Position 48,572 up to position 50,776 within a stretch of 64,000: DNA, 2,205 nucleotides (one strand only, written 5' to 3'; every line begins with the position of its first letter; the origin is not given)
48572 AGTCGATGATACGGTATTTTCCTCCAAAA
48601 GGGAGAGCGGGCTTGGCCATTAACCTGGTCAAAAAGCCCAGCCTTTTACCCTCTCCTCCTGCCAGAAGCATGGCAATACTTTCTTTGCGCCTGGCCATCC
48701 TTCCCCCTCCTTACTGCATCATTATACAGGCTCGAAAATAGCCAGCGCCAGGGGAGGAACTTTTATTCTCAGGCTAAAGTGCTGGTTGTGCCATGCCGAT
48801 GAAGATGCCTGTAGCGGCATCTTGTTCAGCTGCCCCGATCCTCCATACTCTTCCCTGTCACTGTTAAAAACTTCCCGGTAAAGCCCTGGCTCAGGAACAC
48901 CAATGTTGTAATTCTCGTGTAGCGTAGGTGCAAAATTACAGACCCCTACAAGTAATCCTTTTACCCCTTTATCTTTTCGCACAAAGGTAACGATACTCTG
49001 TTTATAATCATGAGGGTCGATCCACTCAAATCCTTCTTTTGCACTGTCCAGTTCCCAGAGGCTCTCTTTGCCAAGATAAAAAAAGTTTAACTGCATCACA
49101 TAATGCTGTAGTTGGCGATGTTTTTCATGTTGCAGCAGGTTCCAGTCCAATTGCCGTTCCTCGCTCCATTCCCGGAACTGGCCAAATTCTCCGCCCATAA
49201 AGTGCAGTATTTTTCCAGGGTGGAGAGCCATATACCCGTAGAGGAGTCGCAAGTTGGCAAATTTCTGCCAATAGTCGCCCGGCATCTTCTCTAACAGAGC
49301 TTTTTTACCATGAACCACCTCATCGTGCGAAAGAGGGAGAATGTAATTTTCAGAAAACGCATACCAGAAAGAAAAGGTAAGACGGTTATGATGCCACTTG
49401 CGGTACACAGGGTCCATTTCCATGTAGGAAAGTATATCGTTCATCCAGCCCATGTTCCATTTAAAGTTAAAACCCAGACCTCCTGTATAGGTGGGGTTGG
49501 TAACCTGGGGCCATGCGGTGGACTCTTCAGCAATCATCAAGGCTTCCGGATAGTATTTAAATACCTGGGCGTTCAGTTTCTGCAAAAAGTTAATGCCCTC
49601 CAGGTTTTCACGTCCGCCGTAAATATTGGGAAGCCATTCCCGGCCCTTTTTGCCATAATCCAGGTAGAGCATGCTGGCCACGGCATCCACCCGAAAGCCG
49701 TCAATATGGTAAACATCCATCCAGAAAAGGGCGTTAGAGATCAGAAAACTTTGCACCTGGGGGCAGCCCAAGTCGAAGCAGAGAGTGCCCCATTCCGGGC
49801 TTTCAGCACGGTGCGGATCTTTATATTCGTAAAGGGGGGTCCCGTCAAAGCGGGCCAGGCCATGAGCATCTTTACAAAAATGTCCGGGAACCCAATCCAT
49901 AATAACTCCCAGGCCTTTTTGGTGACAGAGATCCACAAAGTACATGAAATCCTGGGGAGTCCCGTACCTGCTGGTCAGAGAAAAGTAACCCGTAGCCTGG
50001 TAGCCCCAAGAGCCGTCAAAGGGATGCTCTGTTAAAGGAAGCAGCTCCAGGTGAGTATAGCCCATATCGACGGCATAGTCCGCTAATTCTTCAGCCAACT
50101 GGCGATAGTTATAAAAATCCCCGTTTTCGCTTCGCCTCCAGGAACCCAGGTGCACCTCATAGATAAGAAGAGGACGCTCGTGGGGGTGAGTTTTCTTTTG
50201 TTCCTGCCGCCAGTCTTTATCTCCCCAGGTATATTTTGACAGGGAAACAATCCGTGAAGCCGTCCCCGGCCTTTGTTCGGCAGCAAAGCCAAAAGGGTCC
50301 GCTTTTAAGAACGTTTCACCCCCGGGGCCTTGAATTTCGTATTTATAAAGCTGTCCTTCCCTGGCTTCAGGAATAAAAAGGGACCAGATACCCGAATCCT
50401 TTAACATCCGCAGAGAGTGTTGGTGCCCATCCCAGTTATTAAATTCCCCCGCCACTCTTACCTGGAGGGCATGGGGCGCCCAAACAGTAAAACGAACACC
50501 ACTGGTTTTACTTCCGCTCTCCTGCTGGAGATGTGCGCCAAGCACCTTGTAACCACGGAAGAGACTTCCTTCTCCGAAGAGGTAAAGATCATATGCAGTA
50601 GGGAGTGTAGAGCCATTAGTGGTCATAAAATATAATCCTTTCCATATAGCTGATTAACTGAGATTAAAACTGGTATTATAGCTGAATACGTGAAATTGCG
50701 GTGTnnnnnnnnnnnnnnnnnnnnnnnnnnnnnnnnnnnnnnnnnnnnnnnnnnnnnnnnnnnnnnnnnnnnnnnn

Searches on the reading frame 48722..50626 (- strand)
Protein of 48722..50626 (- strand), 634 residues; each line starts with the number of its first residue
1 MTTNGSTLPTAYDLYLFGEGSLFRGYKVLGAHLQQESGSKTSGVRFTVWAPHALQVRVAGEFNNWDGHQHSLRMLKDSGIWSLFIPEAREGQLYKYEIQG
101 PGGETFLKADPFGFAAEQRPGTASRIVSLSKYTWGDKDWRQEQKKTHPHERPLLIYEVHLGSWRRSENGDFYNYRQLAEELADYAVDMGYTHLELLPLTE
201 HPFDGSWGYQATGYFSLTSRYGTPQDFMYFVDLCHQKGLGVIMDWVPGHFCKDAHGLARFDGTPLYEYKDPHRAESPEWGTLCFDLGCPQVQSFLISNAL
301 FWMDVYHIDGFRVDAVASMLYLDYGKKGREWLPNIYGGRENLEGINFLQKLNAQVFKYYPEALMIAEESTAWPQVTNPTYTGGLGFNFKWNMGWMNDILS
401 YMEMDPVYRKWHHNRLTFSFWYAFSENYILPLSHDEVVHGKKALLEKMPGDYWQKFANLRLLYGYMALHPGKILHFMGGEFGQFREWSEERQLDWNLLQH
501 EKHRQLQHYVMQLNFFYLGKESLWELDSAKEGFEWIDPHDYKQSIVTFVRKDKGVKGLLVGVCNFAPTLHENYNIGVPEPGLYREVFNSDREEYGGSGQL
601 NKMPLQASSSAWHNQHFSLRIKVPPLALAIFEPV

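Call 22: find_encoding_contigs(protein=window:48722-50626:-, flank=10000, max_places=1)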
Protein window:48722-50626:- (634 aa): 6 contigs read that carry it; 1 place shown.
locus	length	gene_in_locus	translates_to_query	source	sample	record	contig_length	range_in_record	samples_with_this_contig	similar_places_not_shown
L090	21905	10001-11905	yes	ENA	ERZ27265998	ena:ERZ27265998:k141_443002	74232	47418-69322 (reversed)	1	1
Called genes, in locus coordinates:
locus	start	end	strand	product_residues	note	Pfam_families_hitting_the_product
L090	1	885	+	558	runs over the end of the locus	PF02776:TPP_enzyme_N, PF00205:TPP_enzyme_M, PF02775:TPP_enzyme_C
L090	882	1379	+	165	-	PF01842:ACT, PF13291:ACT_4, PF22629:ACT_AHAS_ss, PF13710:ACT_5, PF10369:ALS_ss_C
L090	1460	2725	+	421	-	PF00330:Aconitase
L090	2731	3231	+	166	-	PF00694:Aconitase_C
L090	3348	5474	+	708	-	PF00009:GTP_EFTU, PF22042:EF-G_D2, PF03144:GTP_EFTU_D2, PF14492:EFG_III, PF03764:EFG_IV, PF00679:EFG_C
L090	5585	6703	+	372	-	PF01820:Dala_Dala_lig_N, PF02222:ATP-grasp, PF07478:Dala_Dala_lig_C, PF02786:CPSase_L_D2 (weak)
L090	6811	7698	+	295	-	PF01680:SOR_SNZ, PF05690:ThiG (weak)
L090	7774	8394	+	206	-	PF01174:SNO, PF00117:GATase (weak), PF07685:GATase_3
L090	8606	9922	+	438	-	PF13347:MFS_2, PF07690:MFS_1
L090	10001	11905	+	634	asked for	PF22019:GlgB_N (weak), PF02922:CBM_48, PF00128:Alpha-amylase, PF02806:Alpha-amylase_C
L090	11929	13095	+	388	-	PF00483:NTP_transferase, PF24894:Hexapep_GlmU, PF25084:LbH_EIF2B, PF25087:GMPPB_C (weak), PF25247:LbH_GLGC (faint), PF07959:Fucose_pyrophosphorylase (weak)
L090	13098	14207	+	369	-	PF00483:NTP_transferase, PF25247:LbH_GLGC (faint), PF24894:Hexapep_GlmU, PF25084:LbH_EIF2B, PF25087:GMPPB_C (weak)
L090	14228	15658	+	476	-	PF08323:Glyco_transf_5, PF00534:Glycos_transf_1, PF13692:Glyco_trans_1_4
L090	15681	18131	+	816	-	PF00343:Phosphorylase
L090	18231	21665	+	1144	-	PF00128:Alpha-amylase, PF02446:Glyco_hydro_77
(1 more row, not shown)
